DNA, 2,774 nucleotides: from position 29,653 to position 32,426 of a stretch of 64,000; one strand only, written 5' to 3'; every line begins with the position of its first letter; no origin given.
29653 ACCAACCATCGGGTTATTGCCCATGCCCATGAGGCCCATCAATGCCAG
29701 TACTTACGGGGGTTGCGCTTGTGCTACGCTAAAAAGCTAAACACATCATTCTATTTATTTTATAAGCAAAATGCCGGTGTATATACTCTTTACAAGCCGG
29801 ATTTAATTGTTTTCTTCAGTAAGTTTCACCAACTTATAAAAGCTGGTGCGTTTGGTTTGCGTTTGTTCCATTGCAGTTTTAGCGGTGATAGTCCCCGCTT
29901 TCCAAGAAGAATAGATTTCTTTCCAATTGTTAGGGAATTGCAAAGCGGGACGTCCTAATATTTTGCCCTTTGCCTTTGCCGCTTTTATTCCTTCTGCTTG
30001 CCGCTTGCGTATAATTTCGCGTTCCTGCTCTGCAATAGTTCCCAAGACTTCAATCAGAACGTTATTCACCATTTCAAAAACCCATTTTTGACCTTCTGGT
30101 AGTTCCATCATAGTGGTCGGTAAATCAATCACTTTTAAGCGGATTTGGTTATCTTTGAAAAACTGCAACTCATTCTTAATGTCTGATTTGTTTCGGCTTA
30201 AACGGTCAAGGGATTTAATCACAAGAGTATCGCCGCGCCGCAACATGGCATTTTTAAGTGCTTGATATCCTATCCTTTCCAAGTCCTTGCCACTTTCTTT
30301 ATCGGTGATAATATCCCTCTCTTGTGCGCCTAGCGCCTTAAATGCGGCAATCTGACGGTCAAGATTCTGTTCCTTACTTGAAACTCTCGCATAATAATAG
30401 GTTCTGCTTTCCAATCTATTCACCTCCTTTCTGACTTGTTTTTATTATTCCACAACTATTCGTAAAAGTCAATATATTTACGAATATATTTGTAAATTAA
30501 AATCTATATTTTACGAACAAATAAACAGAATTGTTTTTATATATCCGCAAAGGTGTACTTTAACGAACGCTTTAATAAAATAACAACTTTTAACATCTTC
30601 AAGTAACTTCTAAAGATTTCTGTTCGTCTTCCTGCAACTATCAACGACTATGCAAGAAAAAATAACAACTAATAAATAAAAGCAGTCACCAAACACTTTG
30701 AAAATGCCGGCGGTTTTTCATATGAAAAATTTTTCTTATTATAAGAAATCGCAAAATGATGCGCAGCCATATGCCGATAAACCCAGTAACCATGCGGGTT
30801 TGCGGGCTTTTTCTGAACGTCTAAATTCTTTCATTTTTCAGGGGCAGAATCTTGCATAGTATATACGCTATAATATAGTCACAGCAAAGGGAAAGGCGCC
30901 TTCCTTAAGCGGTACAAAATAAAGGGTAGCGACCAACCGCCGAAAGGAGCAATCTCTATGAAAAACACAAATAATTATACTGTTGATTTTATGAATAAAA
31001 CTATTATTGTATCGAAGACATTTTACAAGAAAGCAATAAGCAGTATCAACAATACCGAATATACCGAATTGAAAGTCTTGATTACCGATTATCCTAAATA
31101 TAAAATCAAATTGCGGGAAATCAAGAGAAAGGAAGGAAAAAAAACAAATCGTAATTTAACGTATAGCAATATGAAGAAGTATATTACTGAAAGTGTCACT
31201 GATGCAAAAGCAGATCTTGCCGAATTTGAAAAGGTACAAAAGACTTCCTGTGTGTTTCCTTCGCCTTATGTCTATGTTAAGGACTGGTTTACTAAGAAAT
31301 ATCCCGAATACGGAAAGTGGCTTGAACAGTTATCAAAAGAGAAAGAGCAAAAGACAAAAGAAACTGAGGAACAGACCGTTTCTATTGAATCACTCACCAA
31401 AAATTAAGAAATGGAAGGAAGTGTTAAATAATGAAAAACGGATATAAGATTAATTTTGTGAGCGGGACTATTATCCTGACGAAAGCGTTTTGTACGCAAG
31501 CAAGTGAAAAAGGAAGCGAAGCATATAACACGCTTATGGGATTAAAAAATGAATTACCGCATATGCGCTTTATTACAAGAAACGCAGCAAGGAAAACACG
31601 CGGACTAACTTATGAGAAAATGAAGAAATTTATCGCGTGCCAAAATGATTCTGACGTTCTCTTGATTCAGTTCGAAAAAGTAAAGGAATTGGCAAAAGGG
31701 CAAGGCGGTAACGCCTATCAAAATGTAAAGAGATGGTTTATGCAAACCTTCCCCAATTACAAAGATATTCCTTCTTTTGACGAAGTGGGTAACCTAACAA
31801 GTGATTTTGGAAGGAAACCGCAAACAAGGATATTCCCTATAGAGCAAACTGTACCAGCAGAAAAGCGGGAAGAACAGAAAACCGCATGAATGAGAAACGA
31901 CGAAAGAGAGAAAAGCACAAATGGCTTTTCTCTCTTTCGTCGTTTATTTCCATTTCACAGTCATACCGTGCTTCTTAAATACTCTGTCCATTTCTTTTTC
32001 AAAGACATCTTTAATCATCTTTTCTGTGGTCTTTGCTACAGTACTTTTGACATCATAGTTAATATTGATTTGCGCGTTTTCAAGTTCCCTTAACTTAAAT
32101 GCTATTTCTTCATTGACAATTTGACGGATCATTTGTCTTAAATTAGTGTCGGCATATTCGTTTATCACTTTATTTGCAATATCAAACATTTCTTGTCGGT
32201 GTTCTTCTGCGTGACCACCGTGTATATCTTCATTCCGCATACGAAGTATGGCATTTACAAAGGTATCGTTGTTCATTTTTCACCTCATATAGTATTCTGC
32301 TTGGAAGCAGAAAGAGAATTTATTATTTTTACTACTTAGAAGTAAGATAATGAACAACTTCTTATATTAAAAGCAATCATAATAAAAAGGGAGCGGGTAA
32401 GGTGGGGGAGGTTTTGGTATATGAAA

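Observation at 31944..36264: Island cargo is an RHH + WYL regulator pair facing a membrane/zinc-ribbon pair and a compact SF2 helicase, a candidate uncharacterised defence or exclusion module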

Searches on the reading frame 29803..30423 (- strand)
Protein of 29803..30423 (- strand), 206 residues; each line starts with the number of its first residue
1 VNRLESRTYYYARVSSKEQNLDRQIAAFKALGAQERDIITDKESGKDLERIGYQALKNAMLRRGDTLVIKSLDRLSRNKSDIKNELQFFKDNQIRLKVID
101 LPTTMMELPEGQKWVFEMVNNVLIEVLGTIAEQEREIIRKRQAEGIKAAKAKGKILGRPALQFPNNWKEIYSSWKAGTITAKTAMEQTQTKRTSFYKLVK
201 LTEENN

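Call 3: search_protein_families(library=pfam, proteins=[window:29803-30423:-], max_evalue=0.1)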
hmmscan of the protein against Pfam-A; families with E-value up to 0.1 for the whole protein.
window:29803-30423:- (206 aa): 1 family
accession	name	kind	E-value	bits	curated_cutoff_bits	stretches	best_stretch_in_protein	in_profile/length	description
PF00239.26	Resolvase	-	2.1e-29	102.9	23.3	1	9-154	2-144/145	Resolvase, N terminal domain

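Call 4: search_protein_families(library=padloc, proteins=[window:29803-30423:-], max_evalue=0.1)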
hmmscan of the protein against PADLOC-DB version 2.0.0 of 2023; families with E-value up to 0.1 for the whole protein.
window:29803-30423:- (206 aa): 0 families

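Call 5: search_protein_families(library=phrogs, proteins=[window:29803-30423:-], max_evalue=0.01)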
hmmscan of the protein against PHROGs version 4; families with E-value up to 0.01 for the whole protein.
window:29803-30423:- (206 aa): 4 families
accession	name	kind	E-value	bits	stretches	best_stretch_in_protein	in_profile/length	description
phrog_125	-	DNA, RNA and nucleotide metabolism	9.7e-48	163.9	1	6-205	20-206/254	DNA invertase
phrog_95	-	integration and excision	2e-19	70.7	1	7-161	89-246/651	integrase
phrog_6620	-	integration and excision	1.4e-07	32.3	1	5-101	55-155/201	transposase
phrog_8275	-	DNA, RNA and nucleotide metabolism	0.002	18.9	1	11-52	5-44/51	DNA invertase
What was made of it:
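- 29803..30423 (-): Small serine recombinase (206 aa, resolvase/invertase type); a backbone gene. Pfam Resolvase 2e-29 (call 3); phrog_125 DNA invertase 1e-47 (call 5).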

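Call 6: search_protein_families(library=ncbifam, proteins=[window:29803-30423:-], max_evalue=0.01)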
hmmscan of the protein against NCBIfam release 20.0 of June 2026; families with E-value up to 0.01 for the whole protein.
window:29803-30423:- (206 aa): 4 families
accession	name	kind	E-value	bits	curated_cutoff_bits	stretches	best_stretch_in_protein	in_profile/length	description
NF041201.1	recomb_XisF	equivalog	3e-16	59.4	375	1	11-165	4-152/465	fdxN element excision recombinase XisF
NF033518.0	transpos_IS607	equivalog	3.9e-09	36.3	110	1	5-100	53-154/187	IS607 family transposase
NF009949.0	PRK13413.1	equivalog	3.2e-07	30.2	272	1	9-168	3-157/203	master DNA invertase Mpi family serine-type recombinase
NF047344.1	SCCmet_CcrA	equivalog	1.4e-06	27.7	700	1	13-157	9-150/442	cassette chromosome recombinase CcrA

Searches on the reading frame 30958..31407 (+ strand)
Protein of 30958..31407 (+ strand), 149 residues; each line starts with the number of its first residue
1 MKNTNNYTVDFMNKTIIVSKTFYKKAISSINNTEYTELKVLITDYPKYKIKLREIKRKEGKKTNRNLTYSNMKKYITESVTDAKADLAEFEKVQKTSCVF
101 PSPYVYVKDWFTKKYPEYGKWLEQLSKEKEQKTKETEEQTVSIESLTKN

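Call 3: search_protein_families(library=pfam, proteins=[window:30958-31407:+], max_evalue=0.1)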
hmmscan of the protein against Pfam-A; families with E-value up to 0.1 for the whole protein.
window:30958-31407:+ (149 aa): 1 family
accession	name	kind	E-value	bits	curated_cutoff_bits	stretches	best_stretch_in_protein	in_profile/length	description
PF00454.33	PI3_PI4_kinase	-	0.099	13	27.1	0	52-124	63-126/241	Phosphatidylinositol 3- and 4-kinase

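Call 4: search_protein_families(library=padloc, proteins=[window:30958-31407:+], max_evalue=0.1)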
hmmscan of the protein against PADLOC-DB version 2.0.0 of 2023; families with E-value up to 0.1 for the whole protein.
window:30958-31407:+ (149 aa): 1 family
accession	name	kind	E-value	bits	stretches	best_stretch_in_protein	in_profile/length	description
PDLC03761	RT_UG23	-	0.0031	14.1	1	22-82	39-96/489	DRT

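Call 5: search_protein_families(library=phrogs, proteins=[window:30958-31407:+], max_evalue=0.01)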
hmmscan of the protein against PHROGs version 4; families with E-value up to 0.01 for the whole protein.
window:30958-31407:+ (149 aa): 0 families

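Call 6: search_protein_families(library=ncbifam, proteins=[window:30958-31407:+], max_evalue=0.01)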
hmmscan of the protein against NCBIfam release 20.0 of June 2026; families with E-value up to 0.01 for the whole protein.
window:30958-31407:+ (149 aa): 1 family
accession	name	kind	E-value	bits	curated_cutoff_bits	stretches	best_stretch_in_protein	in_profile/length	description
TIGR00854.1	pts-sorbose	subfamily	0.0087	16.2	163.6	0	16-96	54-134/150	mannose/fructose/sorbose PTS transporter subunit IIB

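Call 39: search_protein_families(library=pfam, alignment_id=A4, max_evalue=0.05)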
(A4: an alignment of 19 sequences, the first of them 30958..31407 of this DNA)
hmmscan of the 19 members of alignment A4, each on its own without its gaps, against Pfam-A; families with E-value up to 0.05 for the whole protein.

A. member 1, window:30958-31407:+ (149 aa): 0 families

B. families by the number of members that match (of 19 scanned): 5 families
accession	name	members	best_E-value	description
PF18743.7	AHJR-like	1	0.002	REase_AHJR-like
PF11064.13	DUF2865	1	0.0032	Protein of unknown function (DUF2865)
PF10275.15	Peptidase_C65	1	0.005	Peptidase C65 Otubain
PF23096.1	HEAT_PSME4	1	0.011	Proteasome activator complex subunit 4-like, HEAT repeat-like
PF19004.6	DUF5733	1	0.027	Family of unknown function (DUF5733)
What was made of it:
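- The helicase has no nuclease or other effector domain, and neither do p110 or p150 (calls 3, 39).
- Tried and rejected: Pfam, PHROG, NCBIfam and PADLOC scans of all island proteins gave no named system. p149/p152, p110 and TM106 matched no family (calls 3-6, 39).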

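Call 40: search_solved_structures(query=A4, max_evalue=5)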
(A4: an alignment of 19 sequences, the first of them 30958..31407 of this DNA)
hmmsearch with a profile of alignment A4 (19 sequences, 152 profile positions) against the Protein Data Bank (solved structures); distinct sequences matched with E-value up to 5: 3.
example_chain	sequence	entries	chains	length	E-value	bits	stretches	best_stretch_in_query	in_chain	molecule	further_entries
4rbo_A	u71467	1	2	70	0.099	15.8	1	85-116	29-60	Putative homeobox protein NANOGP8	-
8ydd_D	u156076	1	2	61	0.13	15.4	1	85-110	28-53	Homeobox protein NANOG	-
2vi6_A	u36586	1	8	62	0.14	15.4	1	85-110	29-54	HOMEOBOX PROTEIN NANOG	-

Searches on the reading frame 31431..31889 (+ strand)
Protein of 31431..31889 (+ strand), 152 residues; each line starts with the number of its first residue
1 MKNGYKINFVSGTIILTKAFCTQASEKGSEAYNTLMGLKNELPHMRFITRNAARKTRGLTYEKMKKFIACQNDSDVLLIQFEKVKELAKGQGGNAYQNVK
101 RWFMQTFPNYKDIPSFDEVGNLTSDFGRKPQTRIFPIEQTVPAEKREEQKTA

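Call 3: search_protein_families(library=pfam, proteins=[window:31431-31889:+], max_evalue=0.1)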
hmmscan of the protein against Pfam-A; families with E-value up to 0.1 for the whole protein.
window:31431-31889:+ (152 aa): 1 family
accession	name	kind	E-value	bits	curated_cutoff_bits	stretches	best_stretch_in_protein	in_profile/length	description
PF19004.6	DUF5733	-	0.027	15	27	1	44-90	46-92/115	Family of unknown function (DUF5733)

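Call 4: search_protein_families(library=padloc, proteins=[window:31431-31889:+], max_evalue=0.1)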
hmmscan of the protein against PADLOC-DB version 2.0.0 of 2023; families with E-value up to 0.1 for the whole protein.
window:31431-31889:+ (152 aa): 0 families

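Call 5: search_protein_families(library=phrogs, proteins=[window:31431-31889:+], max_evalue=0.01)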
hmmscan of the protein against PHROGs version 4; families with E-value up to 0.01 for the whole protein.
window:31431-31889:+ (152 aa): 0 families

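Call 6: search_protein_families(library=ncbifam, proteins=[window:31431-31889:+], max_evalue=0.01)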
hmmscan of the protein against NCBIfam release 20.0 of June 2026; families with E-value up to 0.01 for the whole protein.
window:31431-31889:+ (152 aa): 0 families

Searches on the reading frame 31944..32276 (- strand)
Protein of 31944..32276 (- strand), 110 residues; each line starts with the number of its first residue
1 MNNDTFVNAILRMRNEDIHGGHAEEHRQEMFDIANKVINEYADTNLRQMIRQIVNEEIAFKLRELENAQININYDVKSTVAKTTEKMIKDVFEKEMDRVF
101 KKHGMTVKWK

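Call 3: search_protein_families(library=pfam, proteins=[window:31944-32276:-], max_evalue=0.1)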
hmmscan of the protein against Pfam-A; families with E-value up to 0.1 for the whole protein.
window:31944-32276:- (110 aa): 3 families
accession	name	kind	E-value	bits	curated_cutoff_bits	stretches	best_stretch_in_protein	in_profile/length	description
PF07875.18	Coat_F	-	0.00053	20.6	25.7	1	34-59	20-45/63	Coat F domain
PF11924.14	IAT_beta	-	0.0026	17.8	22.3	1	32-106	13-86/279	Inverse autotransporter, beta-domain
PF10691.14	DUF2497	-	0.049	14.5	27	0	38-59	50-71/75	Protein of unknown function (DUF2497)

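Call 4: search_protein_families(library=padloc, proteins=[window:31944-32276:-], max_evalue=0.1)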
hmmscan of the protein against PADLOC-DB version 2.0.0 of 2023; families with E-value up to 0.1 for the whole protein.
window:31944-32276:- (110 aa): 0 families

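Call 5: search_protein_families(library=phrogs, proteins=[window:31944-32276:-], max_evalue=0.01)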
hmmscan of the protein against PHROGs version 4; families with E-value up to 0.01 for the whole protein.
window:31944-32276:- (110 aa): 0 families

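Call 6: search_protein_families(library=ncbifam, proteins=[window:31944-32276:-], max_evalue=0.01)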
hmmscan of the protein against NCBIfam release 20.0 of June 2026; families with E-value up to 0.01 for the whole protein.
window:31944-32276:- (110 aa): 2 families
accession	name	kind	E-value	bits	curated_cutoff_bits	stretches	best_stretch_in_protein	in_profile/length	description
TIGR03321.1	alt_F1F0_F0_B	exception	0.0014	18.5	224.7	1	11-70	110-168/246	alternate F1F0 ATPase, F0 subunit B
NF006156.0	PRK08299.1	equivalog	0.0025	16.4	335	1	22-103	160-236/403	NADP-dependent isocitrate dehydrogenase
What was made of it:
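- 31944..32276 (-): 110-aa helical protein ('p110'); a backbone partner of the helicase. No family match (calls 3-6).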
